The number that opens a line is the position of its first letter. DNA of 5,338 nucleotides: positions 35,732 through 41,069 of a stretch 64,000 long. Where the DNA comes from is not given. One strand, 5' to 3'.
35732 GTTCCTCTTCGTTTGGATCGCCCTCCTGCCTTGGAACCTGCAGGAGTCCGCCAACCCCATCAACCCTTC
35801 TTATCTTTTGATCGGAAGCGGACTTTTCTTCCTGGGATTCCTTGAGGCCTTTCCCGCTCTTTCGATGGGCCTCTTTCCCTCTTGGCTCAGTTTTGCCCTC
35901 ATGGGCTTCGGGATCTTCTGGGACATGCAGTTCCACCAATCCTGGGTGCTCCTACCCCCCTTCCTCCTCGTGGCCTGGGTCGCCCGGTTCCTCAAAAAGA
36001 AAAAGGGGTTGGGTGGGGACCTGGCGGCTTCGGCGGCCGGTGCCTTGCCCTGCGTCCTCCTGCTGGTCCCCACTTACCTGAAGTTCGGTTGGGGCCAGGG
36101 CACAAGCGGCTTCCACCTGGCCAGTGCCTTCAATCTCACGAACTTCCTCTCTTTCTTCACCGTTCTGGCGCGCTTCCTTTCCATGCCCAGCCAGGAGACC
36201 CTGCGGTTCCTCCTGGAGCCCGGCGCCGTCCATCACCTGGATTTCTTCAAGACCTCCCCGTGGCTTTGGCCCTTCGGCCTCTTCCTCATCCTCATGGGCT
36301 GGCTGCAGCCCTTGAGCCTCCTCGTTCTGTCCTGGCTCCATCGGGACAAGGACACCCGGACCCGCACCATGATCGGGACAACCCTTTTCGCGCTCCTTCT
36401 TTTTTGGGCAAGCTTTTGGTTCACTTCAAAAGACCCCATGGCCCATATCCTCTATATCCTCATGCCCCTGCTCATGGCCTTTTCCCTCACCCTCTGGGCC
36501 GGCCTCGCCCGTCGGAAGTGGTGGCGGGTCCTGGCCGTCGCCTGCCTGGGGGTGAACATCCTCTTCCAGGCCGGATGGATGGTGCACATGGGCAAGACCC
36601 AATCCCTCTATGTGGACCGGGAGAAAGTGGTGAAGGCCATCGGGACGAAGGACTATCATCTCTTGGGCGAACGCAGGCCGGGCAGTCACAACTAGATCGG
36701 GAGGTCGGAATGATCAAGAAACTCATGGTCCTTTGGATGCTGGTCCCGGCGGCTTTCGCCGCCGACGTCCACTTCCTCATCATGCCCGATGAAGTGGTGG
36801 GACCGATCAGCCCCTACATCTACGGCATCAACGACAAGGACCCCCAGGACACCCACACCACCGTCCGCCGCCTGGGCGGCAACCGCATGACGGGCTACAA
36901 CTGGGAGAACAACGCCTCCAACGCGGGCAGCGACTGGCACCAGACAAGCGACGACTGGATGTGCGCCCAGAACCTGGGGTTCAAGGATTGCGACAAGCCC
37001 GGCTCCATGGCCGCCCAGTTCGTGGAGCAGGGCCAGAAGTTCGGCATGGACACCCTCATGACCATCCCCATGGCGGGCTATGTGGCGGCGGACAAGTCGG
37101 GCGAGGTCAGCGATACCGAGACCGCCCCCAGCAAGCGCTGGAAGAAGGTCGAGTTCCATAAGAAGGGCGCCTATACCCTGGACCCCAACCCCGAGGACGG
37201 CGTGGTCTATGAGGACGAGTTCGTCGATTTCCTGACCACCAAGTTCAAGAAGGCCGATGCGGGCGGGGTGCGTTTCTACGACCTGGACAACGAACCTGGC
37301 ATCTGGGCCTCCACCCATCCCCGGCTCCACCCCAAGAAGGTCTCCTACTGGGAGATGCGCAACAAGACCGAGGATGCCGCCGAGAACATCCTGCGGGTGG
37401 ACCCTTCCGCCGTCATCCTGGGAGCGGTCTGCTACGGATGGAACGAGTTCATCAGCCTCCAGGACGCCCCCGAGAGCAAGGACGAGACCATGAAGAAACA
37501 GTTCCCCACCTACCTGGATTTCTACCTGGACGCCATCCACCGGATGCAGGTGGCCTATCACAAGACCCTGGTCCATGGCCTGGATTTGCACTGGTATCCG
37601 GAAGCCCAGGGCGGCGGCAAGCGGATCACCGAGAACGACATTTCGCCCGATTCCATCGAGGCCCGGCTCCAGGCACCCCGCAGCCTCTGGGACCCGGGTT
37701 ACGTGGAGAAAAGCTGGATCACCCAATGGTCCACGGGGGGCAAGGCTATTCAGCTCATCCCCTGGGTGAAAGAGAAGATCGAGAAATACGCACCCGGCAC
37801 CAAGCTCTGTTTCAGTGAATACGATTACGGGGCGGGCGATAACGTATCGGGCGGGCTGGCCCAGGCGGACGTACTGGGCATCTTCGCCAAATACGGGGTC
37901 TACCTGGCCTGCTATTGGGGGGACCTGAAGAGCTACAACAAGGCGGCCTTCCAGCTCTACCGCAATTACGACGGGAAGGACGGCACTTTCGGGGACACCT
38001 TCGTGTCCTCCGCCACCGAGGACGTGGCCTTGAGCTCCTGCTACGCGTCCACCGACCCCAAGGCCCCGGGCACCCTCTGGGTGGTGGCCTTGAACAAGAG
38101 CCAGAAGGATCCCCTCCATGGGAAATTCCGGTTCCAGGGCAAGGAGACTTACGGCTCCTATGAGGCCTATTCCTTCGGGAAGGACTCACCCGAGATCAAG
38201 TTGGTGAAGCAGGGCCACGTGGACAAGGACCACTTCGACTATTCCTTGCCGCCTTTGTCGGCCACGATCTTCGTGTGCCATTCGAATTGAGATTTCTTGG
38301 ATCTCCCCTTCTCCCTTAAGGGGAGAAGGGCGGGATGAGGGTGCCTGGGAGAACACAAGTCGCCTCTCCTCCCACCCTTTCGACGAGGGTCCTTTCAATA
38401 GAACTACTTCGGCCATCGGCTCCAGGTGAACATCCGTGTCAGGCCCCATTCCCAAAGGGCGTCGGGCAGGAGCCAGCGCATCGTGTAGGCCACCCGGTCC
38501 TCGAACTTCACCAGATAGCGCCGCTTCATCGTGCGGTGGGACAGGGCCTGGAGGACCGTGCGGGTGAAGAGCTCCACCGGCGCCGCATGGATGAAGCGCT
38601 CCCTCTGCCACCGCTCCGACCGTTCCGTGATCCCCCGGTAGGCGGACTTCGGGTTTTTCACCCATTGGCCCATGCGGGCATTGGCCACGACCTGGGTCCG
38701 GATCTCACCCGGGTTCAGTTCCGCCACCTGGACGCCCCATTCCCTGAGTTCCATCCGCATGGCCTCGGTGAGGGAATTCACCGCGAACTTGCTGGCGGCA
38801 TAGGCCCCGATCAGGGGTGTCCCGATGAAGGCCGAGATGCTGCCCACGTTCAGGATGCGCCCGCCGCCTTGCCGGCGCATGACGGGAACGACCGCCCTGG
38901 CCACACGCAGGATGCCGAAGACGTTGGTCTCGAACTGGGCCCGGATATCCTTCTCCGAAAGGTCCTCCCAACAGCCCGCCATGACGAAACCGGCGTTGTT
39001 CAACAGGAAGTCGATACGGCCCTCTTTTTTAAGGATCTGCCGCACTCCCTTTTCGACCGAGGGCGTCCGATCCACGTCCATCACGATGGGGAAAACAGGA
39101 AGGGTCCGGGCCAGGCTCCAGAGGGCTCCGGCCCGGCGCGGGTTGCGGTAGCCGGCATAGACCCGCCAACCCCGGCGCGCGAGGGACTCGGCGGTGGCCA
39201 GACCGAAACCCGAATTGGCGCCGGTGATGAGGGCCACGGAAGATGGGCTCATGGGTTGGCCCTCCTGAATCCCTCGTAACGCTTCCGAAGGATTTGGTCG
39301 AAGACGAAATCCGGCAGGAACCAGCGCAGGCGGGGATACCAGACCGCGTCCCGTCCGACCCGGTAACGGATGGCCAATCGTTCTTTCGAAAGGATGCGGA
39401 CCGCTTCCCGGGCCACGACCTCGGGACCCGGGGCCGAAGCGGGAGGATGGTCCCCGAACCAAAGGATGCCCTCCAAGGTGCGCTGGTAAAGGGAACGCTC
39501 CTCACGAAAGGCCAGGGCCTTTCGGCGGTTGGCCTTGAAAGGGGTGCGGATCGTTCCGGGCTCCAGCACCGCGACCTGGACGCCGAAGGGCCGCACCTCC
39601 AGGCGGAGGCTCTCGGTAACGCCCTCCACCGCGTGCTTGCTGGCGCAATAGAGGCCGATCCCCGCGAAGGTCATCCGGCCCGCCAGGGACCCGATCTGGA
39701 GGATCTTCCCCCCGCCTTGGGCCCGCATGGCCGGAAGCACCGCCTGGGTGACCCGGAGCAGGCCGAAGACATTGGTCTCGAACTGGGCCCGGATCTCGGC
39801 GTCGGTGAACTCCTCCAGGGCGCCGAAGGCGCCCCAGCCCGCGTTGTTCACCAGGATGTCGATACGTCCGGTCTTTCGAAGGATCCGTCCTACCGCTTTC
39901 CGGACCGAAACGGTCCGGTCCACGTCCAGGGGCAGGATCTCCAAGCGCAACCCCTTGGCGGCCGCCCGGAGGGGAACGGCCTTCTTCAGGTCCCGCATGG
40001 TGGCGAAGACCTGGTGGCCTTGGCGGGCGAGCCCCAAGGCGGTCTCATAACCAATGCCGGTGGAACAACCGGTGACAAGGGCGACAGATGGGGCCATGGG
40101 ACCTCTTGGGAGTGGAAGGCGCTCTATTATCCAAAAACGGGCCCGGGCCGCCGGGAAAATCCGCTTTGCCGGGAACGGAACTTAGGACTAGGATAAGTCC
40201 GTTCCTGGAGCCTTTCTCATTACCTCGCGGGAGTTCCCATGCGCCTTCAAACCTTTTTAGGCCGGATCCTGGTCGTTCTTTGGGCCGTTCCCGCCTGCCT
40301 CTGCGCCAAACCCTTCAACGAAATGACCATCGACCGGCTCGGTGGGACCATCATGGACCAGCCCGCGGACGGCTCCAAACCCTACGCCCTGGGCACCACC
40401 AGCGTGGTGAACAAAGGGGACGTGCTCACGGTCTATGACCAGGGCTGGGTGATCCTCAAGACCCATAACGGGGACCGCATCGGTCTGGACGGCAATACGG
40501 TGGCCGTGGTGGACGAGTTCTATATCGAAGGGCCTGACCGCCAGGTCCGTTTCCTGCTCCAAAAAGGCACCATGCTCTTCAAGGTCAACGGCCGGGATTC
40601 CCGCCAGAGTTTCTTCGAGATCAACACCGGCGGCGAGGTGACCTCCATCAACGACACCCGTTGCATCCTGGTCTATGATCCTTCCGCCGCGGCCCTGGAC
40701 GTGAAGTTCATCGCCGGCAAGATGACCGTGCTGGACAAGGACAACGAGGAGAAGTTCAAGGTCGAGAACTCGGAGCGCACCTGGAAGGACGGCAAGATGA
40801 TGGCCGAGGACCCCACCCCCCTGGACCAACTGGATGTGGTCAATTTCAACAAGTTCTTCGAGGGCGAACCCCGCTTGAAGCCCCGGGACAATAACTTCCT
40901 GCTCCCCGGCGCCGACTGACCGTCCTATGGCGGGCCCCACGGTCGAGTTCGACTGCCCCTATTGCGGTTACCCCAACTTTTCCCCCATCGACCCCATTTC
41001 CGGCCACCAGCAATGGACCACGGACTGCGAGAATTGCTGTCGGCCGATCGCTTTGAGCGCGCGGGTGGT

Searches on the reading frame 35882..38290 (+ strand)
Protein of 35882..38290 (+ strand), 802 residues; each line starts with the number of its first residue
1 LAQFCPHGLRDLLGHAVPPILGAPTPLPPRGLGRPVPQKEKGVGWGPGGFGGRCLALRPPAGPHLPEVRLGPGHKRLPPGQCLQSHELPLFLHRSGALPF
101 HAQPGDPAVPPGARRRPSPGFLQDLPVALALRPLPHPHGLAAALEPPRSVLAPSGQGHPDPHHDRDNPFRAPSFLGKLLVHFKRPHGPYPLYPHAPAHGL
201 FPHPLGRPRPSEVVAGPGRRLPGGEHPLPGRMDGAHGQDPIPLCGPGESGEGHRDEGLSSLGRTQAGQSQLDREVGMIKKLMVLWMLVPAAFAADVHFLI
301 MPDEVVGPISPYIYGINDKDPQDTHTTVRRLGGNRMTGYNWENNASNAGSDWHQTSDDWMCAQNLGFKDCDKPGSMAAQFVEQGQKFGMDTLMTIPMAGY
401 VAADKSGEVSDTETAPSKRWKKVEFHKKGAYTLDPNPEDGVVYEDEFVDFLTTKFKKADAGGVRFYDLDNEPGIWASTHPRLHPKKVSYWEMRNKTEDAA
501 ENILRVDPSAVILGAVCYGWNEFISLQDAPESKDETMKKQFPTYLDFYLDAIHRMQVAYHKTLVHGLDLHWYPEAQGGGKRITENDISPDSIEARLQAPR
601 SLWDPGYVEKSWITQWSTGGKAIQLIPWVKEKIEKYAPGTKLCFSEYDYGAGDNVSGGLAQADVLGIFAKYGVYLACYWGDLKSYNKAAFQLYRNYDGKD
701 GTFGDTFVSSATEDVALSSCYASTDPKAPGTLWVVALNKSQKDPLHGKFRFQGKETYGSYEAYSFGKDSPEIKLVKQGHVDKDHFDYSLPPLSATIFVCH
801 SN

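Call 13: search_protein_families(library=pfam, proteins=[window:35882-38290:+], max_evalue=0.001)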
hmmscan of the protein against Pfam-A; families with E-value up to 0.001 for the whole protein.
window:35882-38290:+ (802 aa): 1 family
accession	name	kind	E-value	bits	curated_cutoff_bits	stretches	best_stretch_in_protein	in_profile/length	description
PF12891.13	Glyco_hydro_44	-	2.8e-54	184.9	25.1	1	345-575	1-223/223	Glycoside hydrolase family 44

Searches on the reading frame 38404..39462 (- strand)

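Call 72: search_protein_families(library=pfam, proteins=[window:38404-39462:-], max_evalue=0.01)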
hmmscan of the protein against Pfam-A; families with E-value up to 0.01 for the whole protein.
window:38404-39462:- (352 aa): 4 families
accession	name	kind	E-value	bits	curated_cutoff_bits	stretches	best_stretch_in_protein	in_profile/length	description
PF00106.31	adh_short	-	1.3e-48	165.5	26.6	1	76-263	2-191/195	short chain dehydrogenase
PF13561.12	adh_short_C2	-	4.6e-33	115.2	27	1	81-263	1-185/236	Enoyl-(Acyl carrier protein) reductase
PF08659.16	KR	-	2.1e-07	31.4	22.6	1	76-236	2-164/180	KR domain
PF01370.27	Epimerase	-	0.00029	20.8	20.9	1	77-238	1-159/240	NAD dependent epimerase/dehydratase family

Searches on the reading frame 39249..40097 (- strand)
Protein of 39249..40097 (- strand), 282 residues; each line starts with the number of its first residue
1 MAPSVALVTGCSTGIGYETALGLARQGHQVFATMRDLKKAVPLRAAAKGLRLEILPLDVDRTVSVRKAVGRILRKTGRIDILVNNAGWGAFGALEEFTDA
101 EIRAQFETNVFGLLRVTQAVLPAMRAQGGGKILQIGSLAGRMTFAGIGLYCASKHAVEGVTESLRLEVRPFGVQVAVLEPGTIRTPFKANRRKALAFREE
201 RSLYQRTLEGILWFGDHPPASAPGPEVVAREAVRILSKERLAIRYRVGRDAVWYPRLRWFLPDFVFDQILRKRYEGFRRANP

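Call 72: search_protein_families(library=pfam, proteins=[window:39249-40097:-], max_evalue=0.01)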
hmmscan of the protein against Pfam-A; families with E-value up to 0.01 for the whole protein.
window:39249-40097:- (282 aa): 3 families
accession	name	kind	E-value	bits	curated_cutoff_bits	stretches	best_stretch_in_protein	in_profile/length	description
PF00106.31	adh_short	-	9.4e-52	175.8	26.6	1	5-194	2-193/195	short chain dehydrogenase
PF13561.12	adh_short_C2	-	7.3e-36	124.4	27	1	13-203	6-199/236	Enoyl-(Acyl carrier protein) reductase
PF08659.16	KR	-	9.5e-09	35.9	22.6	1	5-165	2-164/180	KR domain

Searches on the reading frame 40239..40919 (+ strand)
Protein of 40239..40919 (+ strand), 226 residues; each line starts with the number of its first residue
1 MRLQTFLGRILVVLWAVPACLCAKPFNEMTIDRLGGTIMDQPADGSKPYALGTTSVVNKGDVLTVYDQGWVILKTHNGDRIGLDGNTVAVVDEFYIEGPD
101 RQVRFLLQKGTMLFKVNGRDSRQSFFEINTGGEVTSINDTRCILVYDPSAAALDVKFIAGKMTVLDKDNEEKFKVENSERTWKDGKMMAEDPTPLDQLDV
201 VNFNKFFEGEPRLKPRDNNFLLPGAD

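Call 33: search_protein_families(library=pfam, proteins=[window:40239-40919:+], max_evalue=1)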
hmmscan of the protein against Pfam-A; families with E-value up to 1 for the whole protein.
window:40239-40919:+ (226 aa): 1 family
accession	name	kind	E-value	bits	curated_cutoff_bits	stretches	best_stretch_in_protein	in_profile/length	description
PF04773.18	FecR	-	2.4e-05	25.1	24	1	67-157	7-91/97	FecR protein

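Call 78: search_protein_families(library=ncbifam, proteins=[window:40239-40919:+], max_evalue=0.1)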
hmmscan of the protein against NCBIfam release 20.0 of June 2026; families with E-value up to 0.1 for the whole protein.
window:40239-40919:+ (226 aa): 2 families
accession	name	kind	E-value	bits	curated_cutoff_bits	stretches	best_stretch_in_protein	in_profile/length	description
NF047849.1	Lsa33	exception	7.7e-05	22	420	1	64-192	64-193/310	surface adhesin Lsa33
NF033682.1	retention_LapA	subfamily_domain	0.018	15.3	50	1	29-94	4-68/145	retention module-containing protein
